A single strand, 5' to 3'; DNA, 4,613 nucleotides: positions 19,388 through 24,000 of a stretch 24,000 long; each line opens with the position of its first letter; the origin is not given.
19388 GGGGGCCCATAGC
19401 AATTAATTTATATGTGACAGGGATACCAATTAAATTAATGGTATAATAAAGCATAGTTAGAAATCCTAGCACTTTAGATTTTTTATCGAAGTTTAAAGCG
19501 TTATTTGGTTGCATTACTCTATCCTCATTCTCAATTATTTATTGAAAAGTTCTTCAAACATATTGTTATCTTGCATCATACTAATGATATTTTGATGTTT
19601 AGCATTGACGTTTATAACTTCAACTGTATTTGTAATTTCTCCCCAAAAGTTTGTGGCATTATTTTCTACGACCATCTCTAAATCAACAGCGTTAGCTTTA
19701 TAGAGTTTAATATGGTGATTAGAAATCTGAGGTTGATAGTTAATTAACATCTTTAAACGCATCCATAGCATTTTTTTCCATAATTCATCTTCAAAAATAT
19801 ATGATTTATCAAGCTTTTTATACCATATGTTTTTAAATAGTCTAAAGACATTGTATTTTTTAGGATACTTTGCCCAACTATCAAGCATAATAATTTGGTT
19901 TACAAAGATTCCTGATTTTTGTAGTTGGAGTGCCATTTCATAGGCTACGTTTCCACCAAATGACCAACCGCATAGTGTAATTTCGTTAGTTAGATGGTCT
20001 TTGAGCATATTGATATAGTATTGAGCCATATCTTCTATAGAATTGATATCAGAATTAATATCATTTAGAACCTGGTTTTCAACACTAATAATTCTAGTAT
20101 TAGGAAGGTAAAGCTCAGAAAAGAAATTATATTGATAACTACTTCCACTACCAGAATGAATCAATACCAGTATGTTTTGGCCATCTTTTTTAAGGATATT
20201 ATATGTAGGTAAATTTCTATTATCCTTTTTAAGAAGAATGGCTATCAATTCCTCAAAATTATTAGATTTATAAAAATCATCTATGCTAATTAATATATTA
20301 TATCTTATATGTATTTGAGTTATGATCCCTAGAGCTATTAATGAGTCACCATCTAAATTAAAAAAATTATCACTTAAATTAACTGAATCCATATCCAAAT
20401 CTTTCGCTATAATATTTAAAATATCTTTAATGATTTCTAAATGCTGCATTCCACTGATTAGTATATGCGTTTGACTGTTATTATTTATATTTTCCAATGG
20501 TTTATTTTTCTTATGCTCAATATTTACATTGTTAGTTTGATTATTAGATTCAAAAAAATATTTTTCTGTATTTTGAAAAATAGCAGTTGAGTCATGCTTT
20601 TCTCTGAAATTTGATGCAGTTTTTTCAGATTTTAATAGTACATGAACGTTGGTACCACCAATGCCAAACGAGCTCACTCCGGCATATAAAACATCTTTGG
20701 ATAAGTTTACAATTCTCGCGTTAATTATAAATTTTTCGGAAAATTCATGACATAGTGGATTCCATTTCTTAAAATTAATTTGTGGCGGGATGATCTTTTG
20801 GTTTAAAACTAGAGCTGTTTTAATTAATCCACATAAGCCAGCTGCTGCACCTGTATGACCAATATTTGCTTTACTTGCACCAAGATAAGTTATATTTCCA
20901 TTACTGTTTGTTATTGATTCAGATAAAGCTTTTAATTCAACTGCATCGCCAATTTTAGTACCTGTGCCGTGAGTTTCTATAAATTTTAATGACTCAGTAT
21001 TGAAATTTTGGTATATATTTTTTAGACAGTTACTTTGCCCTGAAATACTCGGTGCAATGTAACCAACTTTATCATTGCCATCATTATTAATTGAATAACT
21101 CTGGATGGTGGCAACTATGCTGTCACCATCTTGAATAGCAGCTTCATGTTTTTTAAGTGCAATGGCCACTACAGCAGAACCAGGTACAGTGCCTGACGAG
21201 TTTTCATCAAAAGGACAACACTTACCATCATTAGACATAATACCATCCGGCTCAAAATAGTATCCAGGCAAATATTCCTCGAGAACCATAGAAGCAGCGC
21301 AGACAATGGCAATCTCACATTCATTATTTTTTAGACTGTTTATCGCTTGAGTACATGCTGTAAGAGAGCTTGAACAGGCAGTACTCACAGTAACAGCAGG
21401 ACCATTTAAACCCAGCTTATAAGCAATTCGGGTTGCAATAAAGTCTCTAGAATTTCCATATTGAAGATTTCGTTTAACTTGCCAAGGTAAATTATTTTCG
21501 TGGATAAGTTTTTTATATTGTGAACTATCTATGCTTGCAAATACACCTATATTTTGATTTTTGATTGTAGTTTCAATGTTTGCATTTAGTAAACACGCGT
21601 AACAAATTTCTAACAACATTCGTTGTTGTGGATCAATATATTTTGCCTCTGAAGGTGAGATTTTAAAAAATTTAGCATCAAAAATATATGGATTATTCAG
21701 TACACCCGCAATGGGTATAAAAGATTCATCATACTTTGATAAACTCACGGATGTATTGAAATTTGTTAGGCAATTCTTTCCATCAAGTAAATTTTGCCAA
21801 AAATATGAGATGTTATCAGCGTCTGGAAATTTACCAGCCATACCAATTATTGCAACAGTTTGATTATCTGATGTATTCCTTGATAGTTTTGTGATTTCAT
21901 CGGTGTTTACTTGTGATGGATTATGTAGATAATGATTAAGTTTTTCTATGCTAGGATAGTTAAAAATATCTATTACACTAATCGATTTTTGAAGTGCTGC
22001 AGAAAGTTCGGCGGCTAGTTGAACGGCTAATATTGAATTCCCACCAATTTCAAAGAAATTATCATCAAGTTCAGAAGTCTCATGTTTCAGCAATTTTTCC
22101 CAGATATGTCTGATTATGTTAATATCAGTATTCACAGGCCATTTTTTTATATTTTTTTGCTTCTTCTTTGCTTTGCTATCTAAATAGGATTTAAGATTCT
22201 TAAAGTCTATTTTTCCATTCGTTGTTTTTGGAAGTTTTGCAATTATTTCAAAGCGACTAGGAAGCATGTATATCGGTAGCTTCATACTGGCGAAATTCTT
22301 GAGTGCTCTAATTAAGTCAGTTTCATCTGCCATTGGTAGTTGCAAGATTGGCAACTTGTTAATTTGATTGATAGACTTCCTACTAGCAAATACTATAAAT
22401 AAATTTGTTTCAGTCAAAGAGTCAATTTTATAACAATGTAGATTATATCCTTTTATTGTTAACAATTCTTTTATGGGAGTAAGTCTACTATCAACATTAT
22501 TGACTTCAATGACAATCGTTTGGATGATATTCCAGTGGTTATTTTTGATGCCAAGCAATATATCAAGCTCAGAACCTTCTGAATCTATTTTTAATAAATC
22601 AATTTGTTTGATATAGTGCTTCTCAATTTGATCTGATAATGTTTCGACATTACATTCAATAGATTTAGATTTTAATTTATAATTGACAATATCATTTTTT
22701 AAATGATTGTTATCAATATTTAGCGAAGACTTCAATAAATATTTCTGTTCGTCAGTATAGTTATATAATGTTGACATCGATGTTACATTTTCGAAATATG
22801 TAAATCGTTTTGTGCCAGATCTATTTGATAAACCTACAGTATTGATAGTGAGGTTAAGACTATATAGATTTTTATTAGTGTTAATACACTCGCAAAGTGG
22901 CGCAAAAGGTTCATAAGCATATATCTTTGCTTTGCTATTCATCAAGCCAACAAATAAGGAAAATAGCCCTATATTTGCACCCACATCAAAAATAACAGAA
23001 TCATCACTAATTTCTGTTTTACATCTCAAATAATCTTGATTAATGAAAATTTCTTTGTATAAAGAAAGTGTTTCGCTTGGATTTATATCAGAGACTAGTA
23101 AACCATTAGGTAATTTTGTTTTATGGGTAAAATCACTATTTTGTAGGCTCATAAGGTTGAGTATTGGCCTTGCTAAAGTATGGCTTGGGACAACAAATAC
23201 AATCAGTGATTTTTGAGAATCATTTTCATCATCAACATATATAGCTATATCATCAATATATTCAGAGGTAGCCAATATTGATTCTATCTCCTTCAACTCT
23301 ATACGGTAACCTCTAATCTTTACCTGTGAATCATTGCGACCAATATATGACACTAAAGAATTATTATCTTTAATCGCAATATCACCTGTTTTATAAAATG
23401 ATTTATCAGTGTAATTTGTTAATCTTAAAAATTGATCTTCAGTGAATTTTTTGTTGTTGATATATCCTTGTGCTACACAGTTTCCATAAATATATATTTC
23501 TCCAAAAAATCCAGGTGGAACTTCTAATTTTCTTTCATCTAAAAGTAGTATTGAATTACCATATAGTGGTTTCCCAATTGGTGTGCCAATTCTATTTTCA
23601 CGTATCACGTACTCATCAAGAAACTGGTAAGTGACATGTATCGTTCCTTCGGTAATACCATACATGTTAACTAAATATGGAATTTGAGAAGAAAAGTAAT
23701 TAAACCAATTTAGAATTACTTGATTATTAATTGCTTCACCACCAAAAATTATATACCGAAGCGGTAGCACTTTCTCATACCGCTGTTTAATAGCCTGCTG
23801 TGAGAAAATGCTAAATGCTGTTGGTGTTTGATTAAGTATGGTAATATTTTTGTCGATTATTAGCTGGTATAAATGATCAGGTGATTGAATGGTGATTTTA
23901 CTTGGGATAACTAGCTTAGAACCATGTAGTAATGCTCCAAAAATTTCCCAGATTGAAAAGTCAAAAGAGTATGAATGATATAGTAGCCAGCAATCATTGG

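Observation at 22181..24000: Interrupted adenylation domain: FkbM-type methyltransferase spliced between A8 and A9, with a Thr-like specificity code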

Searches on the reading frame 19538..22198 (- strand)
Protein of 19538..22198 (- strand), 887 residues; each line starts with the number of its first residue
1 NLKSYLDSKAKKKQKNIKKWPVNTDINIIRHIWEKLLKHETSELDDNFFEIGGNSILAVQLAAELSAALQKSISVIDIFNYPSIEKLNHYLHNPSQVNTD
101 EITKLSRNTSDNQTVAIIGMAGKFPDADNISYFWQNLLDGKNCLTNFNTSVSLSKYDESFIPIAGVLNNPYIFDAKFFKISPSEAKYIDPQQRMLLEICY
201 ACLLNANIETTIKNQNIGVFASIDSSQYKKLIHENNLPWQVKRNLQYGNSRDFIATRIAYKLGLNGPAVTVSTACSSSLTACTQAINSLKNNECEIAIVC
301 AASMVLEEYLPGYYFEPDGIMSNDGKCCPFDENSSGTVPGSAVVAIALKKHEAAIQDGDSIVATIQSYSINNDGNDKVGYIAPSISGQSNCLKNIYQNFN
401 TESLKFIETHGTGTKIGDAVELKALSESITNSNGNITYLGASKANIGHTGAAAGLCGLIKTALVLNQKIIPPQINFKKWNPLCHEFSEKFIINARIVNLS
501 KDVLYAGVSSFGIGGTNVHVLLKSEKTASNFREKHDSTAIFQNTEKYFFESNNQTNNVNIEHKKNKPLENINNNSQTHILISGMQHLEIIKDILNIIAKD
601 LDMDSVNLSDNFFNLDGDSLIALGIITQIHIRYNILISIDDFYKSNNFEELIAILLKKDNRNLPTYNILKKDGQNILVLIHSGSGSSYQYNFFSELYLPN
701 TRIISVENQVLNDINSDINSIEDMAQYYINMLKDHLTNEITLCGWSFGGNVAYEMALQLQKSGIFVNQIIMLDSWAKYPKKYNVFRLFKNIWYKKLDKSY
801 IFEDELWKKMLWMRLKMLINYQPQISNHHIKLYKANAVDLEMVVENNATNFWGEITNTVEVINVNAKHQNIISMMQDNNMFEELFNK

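Call 44: find_homologous_proteins(query=window:19538-22198:-)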
Query window:19538-22198:- (887 aa): 761 proteins with E <= 0.001 among 8000 candidates; the best 120 are listed.
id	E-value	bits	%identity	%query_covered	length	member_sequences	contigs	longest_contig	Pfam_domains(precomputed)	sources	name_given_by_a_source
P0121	0.0e+0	1020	54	97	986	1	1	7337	PF00109.33,PF00550.32,PF00975.27,PF02801.29,PF16197.12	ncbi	-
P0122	3.0e-142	494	35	54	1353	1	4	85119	PF22336.3,PF00109.33,PF22621.3,PF00550.32,PF00108.30,PF02801.29,PF16197.12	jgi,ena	-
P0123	5.1e-135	470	36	50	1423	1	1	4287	PF00109.33,PF21089.4,PF00550.32,PF14765.13,PF00108.30,PF02801.29,PF16197.12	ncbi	ncbi:MAG: beta-ketoacyl synthase N-terminal-like domain-containing protein, partial [Legionellales b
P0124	5.1e-126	440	31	55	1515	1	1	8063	PF22336.3,PF00109.33,PF22621.3,PF00550.32,PF00108.30,PF02801.29,PF23297.2,PF16197.12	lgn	-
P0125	2.2e-114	402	33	47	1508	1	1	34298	PF22336.3,PF00109.33,PF22621.3,PF00550.32,PF00108.30,PF02801.29,PF16197.12,PF00698.27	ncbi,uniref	ncbi:acyltransferase domain-containing protein, partial [Streptomyces sp. SCA3-4]|uniref:type I poly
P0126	9.1e-107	377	38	55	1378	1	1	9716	PF00668.26,PF22336.3,PF00109.33,PF22621.3,PF00550.32,PF13193.13,PF02801.29,PF23297.2,PF16197.12,PF00698.27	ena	-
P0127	2.9e-106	375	33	47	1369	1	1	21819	PF22336.3,PF00109.33,PF22621.3,PF00550.32,PF00108.30,PF02801.29,PF16197.12,PF00698.27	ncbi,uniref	ncbi:type I polyketide synthase, partial [Streptomyces sp. NPDC127119]|uniref:type I polyketide synt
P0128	3.5e-105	371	40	47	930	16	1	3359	PF00109.33,PF22621.3,PF00550.32,PF00108.30,PF00975.27,PF02801.29,PF16197.12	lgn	-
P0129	2.7e-104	368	33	47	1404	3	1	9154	PF22336.3,PF00109.33,PF22621.3,PF00550.32,PF00108.30,PF02801.29,PF16197.12,PF00698.27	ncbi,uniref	ncbi:type I polyketide synthase, partial [Streptomyces sp. NPDC058398]|uniref:type I polyketide synt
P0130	4.0e-104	368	38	57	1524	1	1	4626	PF08659.17,PF22336.3,PF00109.33,PF21394.4,PF22621.3,PF00550.32,PF02801.29,PF16197.12,PF00698.27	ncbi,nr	ncbi:MAG TPA: beta-ketoacyl synthase N-terminal-like domain-containing protein, partial [Candidatus 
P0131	8.1e-104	367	37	60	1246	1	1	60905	PF22336.3,PF00109.33,PF22621.3,PF00550.32,PF00501.35,PF13193.13,PF02801.29,PF23297.2,PF16197.12,PF00698.27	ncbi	-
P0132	2.8e-103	365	33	46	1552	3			PF22336.3,PF00109.33,PF22621.3,PF00550.32,PF00108.30,PF02801.29,PF16197.12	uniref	uniref:beta-ketoacyl synthase N-terminal-like domain-containing protein n=1 Tax=Streptomyces sparsog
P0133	6.6e-102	361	33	46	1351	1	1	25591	PF00109.33,PF00550.32,PF00108.30,PF02801.29,PF16197.12,PF00698.27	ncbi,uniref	ncbi:type I polyketide synthase, partial [Kitasatospora sp. LaBMicrA B282]|uniref:type I polyketide 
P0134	2.3e-101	359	34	77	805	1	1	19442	PF00109.33,PF00550.32,PF00975.27,PF02801.29,PF16197.12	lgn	-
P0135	6.8e-101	357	41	47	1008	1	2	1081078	PF22336.3,PF00109.33,PF22621.3,PF00550.32,PF02801.29,PF16197.12,PF00698.27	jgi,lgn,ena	-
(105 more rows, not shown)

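Call 45: find_encoding_contigs(protein=P0121, flank=10000, max_places=5)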
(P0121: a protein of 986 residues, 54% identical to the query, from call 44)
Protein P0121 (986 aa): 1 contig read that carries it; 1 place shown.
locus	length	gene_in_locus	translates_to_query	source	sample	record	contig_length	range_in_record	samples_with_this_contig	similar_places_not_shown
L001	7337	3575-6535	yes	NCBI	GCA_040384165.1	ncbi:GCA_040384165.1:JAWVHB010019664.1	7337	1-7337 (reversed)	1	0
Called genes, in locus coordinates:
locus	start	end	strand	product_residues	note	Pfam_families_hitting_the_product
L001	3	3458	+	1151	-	?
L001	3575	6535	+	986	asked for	PF00550:PP-binding, PF00109:ketoacyl-synt, PF02801:Ketoacyl-synt_C, PF16197:KAsynt_C_assoc, PF00550:PP-binding, PF00975:Thioesterase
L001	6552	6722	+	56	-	-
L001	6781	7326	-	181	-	PF01797:Y1_Tnp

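Call 48: search_protein_families(library=pfam, proteins=[L001:3-3458:+, L001:3575-6535:+], max_evalue=0.001)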
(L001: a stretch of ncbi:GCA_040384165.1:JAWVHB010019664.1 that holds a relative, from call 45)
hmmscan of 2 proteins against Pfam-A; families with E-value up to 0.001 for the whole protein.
L001:3-3458:+ (1151 aa): 3 families
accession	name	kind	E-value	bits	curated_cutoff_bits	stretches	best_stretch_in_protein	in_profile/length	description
PF00501.34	AMP-binding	-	1.3e-67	228.7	29.9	1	549-897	6-383/384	AMP-binding enzyme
PF00668.25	Condensation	-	1e-54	186.4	30.6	1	102-524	6-450/456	Condensation domain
PF00550.31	PP-binding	-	9.4e-14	51.9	20.8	1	14-78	2-66/67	Phosphopantetheine attachment site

L001:3575-6535:+ (986 aa): 6 families
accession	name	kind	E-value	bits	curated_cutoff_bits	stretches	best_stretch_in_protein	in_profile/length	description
PF00109.32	ketoacyl-synt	-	2.3e-52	178.5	20.8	1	208-450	2-252/252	Beta-ketoacyl synthase, N-terminal domain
PF02801.28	Ketoacyl-synt_C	-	1.3e-32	112.8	20.8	1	459-574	2-118/119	Beta-ketoacyl synthase, C-terminal domain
PF00550.31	PP-binding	-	1.2e-23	83.5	20.8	2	125-185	3-65/67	Phosphopantetheine attachment site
PF00975.26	Thioesterase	-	8e-16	59.4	26.4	1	773-882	1-111/226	Thioesterase domain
PF16197.11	KAsynt_C_assoc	-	3e-08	34.5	33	1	585-633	10-56/111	Ketoacyl-synthetase C-terminal extension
PF00108.29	Thiolase_N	-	0.00037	20.4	26.4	1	350-396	62-110/260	Thiolase, N-terminal domain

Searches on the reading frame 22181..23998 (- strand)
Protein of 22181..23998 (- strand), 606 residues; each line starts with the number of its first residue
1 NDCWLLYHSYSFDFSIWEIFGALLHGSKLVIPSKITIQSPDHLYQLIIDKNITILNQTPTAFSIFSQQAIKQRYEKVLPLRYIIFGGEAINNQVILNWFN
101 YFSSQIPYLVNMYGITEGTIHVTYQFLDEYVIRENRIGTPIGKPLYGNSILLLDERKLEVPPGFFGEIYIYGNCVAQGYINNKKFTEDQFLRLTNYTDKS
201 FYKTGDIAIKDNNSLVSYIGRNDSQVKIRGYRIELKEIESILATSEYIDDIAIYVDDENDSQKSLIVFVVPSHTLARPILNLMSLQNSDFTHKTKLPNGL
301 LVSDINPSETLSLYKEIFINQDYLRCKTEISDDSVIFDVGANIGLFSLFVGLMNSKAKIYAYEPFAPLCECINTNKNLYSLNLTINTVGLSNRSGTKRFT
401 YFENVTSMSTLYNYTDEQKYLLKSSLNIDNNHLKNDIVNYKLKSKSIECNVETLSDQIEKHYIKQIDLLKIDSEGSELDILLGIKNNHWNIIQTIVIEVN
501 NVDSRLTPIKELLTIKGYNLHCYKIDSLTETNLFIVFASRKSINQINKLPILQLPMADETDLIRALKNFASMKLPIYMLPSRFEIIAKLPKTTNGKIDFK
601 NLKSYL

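Call 9: find_homologous_proteins(query=window:22181-23998:-)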
Query window:22181-23998:- (606 aa): 2429 proteins with E <= 0.001 among 8000 candidates; the best 120 are listed.
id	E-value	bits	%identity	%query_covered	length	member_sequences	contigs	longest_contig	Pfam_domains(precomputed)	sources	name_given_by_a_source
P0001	4.4e-120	420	38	100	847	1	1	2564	PF05050.20,PF00501.35,PF13193.13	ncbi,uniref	ncbi:amino acid adenylation domain-containing protein, partial [Microseira sp. BLCC-F43]|uniref:amin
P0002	1.2e-119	419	37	100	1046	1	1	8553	PF00550.32,PF05050.20,PF00501.35,PF13193.13,PF00975.27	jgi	jgi:amino acid adenylation domain-containing protein/FkbM family methyltransferase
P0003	8.3e-117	409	37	99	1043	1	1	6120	PF00668.26,PF00550.32,PF05050.20,PF00501.35,PF13193.13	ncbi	-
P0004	3.4e-114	401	37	99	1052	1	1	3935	PF00668.26,PF00550.32,PF05050.20,PF00501.35,PF13193.13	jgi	jgi:amino acid adenylation domain-containing protein/FkbM family methyltransferase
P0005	2.3e-113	398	37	99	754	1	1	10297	PF00550.32,PF05050.20,PF00501.35,PF13193.13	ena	-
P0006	1.8e-112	395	37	99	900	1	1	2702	PF00550.32,PF05050.20,PF00501.35,PF13193.13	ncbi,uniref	ncbi:amino acid adenylation domain-containing protein, partial [Scytonema sp. PCC 10023]|uniref:amin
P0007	1.3e-109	386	41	81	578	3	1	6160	PF05050.20,PF00501.35,PF13193.13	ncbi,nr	ncbi:MAG: amino acid adenylation domain-containing protein, partial [Hydrococcus sp. CRU_1_1]|nr:ami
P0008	2.8e-109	384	35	100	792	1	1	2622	PF00550.32,PF05050.20,PF00501.35,PF13193.13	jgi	jgi:amino acid adenylation domain-containing protein/FkbM family methyltransferase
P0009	7.0e-109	383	35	100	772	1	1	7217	PF00550.32,PF05050.20,PF00501.35,PF13193.13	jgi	jgi:amino acid adenylation domain-containing protein/FkbM family methyltransferase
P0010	1.3e-105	372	34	100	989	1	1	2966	PF00668.26,PF00550.32,PF05050.20,PF00501.35,PF13193.13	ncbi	ncbi:MAG TPA: amino acid adenylation domain-containing protein, partial [Longimicrobiaceae bacterium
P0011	2.3e-105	372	36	100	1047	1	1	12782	PF00668.26,PF00550.32,PF05050.20,PF00501.35,PF13193.13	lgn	-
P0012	3.9e-105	371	37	99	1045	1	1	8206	PF00550.32,PF05050.20,PF00501.35,PF13193.13,PF00975.27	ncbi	ncbi:MAG: amino acid adenylation domain-containing protein [Alphaproteobacteria bacterium]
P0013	1.8e-102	362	35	100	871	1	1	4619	PF00550.32,PF05050.20,PF00501.35,PF13193.13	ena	-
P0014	2.5e-102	362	31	64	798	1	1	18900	PF13383.13,PF05050.20,PF13193.13,PF05575.17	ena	-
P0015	4.6e-102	361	36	99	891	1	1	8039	PF00550.32,PF05050.20,PF00501.35,PF13193.13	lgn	-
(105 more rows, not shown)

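Call 22: search_solved_structures(query=window:22181-23998:-, max_evalue=0.001)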
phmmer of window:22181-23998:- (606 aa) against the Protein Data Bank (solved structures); distinct sequences matched with E-value up to 0.001: 159 (the best 60 are shown).
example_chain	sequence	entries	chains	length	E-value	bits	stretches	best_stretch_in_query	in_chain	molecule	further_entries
6mfy_A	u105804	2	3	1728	2.8e-65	224.3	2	2-269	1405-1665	Linear gramicidin synthase subunit A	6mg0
6mfz_A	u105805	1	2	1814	3.5e-65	223.9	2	2-269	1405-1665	Linear gramicidin synthase subunit A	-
9be3_A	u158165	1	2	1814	3.5e-65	223.9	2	2-269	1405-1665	Linear gramicidin synthase subunit A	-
9be4_A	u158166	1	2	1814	3.5e-65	223.9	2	2-269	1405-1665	Linear gramicidin synthase subunit A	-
9meh_A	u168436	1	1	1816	3.5e-65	223.9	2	2-269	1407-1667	Linear gramicidin synthase subunit A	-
8xjz_C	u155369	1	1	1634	5.2e-61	210.2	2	9-274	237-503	Peptide synthetase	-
6n8e_A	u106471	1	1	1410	2.9e-56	194.5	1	2-267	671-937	holo-ObiF1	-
3vnq_A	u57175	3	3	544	1.9e-53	185.2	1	2-256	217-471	NRPS adenylation protein CytC1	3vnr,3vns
5n9w_A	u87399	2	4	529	7.2e-52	180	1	2-258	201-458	Adenylation domain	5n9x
4d4g_A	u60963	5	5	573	1.1e-44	156.3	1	3-274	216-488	APNAA1 | APNA A1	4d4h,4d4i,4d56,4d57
5u89_A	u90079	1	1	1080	1.7e-41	145.7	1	6-274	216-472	Amino acid adenylation domain protein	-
1amu_A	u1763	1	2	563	3.9e-38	134.6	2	8-271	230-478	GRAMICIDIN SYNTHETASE 1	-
8hlk_A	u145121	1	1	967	3.2e-36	128.3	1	11-270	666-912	Microcystin synthetase B (Fragment)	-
2vsq_A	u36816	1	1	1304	4.3e-36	127.9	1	2-270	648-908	SURFACTIN SYNTHETASE SUBUNIT 3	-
9bfd_A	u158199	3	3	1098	1.5e-35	126.1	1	6-267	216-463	Tyrocidine synthase 1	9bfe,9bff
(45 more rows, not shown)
